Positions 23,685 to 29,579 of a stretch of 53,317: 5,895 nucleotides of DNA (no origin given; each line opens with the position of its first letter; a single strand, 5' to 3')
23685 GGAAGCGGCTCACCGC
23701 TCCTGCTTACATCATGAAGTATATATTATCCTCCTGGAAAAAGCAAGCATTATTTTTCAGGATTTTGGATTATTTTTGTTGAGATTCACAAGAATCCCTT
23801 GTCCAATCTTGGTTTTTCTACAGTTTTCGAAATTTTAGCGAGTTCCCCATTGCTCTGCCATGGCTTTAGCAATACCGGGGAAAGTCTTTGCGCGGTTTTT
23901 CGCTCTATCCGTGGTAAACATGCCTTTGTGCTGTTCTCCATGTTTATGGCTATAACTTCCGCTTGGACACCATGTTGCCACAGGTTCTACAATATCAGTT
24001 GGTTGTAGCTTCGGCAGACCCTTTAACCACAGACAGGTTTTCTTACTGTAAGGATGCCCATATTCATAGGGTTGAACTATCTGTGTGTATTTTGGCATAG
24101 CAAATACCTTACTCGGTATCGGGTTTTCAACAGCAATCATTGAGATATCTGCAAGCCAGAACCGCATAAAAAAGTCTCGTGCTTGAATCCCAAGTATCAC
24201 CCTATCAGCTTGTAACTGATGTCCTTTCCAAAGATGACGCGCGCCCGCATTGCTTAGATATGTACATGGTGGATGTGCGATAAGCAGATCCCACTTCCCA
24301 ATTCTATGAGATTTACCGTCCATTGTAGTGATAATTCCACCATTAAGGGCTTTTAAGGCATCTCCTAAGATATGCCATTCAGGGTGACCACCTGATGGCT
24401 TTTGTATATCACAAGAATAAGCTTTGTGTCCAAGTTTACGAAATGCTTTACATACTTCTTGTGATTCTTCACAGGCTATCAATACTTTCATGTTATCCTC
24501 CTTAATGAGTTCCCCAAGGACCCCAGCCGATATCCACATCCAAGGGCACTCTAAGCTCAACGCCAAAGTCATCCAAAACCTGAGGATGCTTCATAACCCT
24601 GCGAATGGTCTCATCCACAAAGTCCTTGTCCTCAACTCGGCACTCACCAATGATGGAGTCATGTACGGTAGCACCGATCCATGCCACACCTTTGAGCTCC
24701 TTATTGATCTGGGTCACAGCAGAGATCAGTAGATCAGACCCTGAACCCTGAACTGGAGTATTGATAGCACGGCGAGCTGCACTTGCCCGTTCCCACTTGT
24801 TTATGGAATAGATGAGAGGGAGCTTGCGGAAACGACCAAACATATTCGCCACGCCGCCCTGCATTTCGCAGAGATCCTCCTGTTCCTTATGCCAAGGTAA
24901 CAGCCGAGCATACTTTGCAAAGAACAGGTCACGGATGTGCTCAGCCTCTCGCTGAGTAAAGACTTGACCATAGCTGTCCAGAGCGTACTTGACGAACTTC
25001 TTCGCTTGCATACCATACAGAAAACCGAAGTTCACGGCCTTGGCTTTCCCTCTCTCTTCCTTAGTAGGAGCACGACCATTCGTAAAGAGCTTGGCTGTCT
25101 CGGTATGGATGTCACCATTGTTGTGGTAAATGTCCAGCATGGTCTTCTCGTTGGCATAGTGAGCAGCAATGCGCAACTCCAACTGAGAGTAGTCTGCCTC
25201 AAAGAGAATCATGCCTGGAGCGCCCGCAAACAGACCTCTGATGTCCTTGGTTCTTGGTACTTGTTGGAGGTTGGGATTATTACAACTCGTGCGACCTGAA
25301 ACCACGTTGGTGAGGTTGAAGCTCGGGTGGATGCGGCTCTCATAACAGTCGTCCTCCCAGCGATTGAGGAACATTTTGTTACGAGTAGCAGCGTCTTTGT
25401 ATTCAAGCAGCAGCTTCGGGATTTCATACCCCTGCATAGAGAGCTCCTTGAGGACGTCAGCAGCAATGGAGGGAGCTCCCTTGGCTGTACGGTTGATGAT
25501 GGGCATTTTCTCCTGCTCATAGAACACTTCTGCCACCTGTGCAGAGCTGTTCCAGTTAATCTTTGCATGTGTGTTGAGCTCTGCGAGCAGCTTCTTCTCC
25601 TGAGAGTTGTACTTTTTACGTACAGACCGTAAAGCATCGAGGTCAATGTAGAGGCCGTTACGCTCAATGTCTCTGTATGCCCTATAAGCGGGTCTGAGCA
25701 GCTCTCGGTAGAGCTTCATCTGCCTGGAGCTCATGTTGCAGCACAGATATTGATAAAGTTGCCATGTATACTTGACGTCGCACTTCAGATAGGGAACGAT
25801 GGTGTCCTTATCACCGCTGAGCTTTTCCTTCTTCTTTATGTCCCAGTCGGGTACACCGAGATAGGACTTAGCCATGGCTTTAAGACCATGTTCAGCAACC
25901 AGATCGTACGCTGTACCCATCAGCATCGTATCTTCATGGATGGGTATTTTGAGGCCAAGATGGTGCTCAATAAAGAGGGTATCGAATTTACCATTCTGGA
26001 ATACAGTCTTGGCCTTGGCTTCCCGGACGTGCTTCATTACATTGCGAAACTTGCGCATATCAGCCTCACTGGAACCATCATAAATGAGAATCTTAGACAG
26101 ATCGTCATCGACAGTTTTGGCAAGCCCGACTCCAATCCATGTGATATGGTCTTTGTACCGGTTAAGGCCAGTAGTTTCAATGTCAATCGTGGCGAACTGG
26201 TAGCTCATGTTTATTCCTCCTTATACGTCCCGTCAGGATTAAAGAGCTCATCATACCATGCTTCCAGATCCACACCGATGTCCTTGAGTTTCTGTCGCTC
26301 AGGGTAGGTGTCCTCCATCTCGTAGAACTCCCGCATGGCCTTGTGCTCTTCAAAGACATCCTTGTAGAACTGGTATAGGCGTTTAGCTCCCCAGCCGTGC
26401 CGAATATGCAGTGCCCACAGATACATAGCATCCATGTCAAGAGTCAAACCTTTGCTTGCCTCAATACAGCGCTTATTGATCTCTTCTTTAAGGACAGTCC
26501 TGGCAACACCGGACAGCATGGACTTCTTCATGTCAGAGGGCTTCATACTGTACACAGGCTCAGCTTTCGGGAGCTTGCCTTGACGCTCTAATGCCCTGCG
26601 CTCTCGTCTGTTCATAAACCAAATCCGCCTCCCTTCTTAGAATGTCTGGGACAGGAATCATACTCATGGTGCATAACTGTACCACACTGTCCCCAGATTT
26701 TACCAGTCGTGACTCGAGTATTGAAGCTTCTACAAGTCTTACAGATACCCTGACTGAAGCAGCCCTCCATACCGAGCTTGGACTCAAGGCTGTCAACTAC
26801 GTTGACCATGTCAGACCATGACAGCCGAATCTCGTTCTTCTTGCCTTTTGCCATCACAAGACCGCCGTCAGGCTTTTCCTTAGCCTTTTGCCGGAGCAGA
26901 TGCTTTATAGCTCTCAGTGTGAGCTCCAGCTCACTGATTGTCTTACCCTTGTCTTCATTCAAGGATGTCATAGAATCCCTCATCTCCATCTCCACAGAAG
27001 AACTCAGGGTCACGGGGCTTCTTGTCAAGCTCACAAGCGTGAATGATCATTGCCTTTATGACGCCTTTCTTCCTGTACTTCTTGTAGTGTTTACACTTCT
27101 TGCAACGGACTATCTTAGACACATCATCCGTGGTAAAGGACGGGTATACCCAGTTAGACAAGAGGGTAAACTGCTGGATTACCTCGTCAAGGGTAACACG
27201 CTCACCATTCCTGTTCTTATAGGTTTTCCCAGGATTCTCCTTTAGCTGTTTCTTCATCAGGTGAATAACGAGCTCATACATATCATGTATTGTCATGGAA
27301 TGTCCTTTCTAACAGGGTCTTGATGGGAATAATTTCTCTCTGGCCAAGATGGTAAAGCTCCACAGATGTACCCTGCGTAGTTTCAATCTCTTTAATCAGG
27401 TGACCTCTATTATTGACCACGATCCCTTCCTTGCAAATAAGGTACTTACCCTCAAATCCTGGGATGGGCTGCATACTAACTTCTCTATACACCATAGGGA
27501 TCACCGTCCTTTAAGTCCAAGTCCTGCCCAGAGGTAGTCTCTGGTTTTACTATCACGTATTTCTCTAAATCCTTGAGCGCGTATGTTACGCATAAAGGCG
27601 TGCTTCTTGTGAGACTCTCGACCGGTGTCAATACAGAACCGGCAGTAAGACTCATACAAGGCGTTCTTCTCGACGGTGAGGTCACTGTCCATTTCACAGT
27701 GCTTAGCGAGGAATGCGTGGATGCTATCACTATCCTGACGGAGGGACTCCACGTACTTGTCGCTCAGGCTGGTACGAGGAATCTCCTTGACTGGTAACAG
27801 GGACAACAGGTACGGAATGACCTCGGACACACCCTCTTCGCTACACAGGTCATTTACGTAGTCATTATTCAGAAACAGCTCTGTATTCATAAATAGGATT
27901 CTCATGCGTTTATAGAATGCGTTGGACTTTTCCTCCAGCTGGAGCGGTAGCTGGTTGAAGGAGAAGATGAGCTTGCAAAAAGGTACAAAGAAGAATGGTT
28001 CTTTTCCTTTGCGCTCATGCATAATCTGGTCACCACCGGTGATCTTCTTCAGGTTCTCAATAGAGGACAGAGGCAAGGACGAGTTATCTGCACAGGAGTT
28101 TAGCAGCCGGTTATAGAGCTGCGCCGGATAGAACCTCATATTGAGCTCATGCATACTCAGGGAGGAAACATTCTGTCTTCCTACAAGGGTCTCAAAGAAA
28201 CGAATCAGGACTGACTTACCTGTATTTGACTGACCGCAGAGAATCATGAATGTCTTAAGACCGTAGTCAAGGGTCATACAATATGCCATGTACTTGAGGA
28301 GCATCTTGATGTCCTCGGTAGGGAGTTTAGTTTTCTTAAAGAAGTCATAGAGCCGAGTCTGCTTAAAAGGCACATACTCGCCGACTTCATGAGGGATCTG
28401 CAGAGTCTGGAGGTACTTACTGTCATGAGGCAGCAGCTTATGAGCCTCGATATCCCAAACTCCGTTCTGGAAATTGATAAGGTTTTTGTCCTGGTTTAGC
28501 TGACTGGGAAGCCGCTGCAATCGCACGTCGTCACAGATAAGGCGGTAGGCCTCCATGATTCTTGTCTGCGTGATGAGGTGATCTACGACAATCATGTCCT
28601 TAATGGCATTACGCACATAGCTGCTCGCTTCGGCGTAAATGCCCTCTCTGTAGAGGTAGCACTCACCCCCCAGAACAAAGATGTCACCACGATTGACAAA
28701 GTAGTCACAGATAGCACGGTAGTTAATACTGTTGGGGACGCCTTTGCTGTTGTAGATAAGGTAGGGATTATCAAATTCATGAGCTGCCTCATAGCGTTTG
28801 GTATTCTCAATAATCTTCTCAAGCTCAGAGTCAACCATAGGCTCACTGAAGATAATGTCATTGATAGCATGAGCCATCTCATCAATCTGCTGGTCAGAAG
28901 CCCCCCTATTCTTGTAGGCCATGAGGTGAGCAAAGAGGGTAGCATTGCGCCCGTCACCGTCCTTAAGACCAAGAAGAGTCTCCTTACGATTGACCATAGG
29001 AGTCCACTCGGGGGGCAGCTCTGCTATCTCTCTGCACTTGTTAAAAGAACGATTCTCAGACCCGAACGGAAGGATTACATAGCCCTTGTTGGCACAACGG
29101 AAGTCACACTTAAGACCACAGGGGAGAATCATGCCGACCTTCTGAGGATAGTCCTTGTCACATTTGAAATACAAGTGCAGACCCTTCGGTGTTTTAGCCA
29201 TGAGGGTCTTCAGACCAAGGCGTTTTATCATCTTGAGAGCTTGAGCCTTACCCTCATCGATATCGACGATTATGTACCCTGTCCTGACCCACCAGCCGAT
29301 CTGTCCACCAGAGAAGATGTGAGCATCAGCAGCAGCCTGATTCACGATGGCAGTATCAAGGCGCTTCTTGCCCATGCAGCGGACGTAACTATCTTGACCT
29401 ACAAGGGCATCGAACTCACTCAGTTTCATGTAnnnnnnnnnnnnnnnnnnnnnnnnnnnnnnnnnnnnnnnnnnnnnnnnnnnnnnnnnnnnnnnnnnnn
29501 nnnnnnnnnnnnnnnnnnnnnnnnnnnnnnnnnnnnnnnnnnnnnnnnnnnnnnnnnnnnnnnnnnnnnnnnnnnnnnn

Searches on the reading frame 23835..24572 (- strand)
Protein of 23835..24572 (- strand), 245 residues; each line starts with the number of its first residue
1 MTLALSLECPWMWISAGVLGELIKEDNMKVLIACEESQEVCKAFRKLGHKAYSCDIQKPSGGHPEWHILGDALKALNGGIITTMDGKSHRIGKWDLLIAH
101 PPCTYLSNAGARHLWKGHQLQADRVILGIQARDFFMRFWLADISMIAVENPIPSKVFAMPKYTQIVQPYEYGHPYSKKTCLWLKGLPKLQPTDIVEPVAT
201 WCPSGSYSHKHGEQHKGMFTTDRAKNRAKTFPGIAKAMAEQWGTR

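Call 40: search_protein_families(library=phrogs, proteins=[window:23835-24572:-], max_evalue=0.00001)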
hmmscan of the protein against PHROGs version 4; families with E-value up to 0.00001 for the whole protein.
window:23835-24572:- (245 aa): 2 families
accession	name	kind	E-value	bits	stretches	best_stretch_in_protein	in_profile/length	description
phrog_757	-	other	2.3e-61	208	1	25-244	12-220/247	DNA methyltransferase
phrog_27471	-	unknown function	4.7e-25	88.6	1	142-243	4-93/93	-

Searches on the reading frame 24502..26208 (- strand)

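Call 40: search_protein_families(library=phrogs, proteins=[window:24502-26208:-], max_evalue=0.00001)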
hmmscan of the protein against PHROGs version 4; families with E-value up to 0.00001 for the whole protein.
window:24502-26208:- (568 aa): 6 families
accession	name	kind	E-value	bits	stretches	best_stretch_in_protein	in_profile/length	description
phrog_17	-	DNA, RNA and nucleotide metabolism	3.6e-109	367.5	1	5-563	672-1227/1445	DNA polymerase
phrog_2573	-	DNA, RNA and nucleotide metabolism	2.7e-33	116.6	1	322-563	4-271/336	DNA polymerase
phrog_5995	-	DNA, RNA and nucleotide metabolism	1.9e-24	87.5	1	417-563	19-172/236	DNA polymerase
phrog_15971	-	DNA, RNA and nucleotide metabolism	5.8e-22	79.3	1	179-405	15-231/376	DNA polymerase I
phrog_12241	-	DNA, RNA and nucleotide metabolism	1.3e-21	78.2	1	6-324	130-500/502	DNA polymerase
phrog_10285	-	DNA, RNA and nucleotide metabolism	6.9e-15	55.9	1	313-375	31-97/321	DNA polymerase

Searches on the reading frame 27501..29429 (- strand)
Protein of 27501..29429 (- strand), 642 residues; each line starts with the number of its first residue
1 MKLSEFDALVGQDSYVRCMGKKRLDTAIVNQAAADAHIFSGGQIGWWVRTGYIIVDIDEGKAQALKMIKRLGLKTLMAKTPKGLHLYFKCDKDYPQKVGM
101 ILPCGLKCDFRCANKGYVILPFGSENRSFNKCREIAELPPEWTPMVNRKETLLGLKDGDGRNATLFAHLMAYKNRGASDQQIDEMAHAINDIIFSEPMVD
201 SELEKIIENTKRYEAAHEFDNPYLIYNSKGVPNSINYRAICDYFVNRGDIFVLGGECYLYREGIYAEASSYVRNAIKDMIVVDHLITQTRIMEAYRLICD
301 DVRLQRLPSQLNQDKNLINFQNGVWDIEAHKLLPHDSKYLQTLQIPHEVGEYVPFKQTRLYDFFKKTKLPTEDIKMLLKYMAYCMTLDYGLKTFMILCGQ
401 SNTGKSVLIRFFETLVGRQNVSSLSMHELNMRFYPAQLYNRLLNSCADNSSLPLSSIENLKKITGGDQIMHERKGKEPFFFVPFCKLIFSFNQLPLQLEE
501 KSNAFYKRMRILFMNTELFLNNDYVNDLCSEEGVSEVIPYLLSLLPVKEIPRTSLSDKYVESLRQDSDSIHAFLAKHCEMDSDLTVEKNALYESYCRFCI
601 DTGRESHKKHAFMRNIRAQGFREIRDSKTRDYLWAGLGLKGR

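Call 40: search_protein_families(library=phrogs, proteins=[window:27501-29429:-], max_evalue=0.00001)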
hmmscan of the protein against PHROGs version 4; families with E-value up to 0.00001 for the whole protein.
window:27501-29429:- (642 aa): 9 families
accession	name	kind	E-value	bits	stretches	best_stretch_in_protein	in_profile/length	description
phrog_864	-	DNA, RNA and nucleotide metabolism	5.6e-78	264.4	1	46-622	44-602/1064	DNA primase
phrog_1829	-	DNA, RNA and nucleotide metabolism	9e-43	147.4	1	291-640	402-756/772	DNA primase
phrog_1156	-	DNA, RNA and nucleotide metabolism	2.2e-34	120.1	1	307-641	473-827/855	DNA primase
phrog_6088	-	DNA, RNA and nucleotide metabolism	1e-33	117.8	1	290-631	405-757/772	DNA primase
phrog_7601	-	unknown function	2.7e-30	106.8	1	375-630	3-264/289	-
phrog_16213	-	DNA, RNA and nucleotide metabolism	8.3e-22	78.2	1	258-512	258-516/732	DNA primase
phrog_2478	-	DNA, RNA and nucleotide metabolism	2.4e-19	70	1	310-639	501-840/854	DNA polymerase/primase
phrog_1883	-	DNA, RNA and nucleotide metabolism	4.3e-14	52.8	1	456-640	560-748/756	DNA helicase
phrog_16950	-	DNA, RNA and nucleotide metabolism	8e-06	25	0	303-511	467-683/843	DNA primase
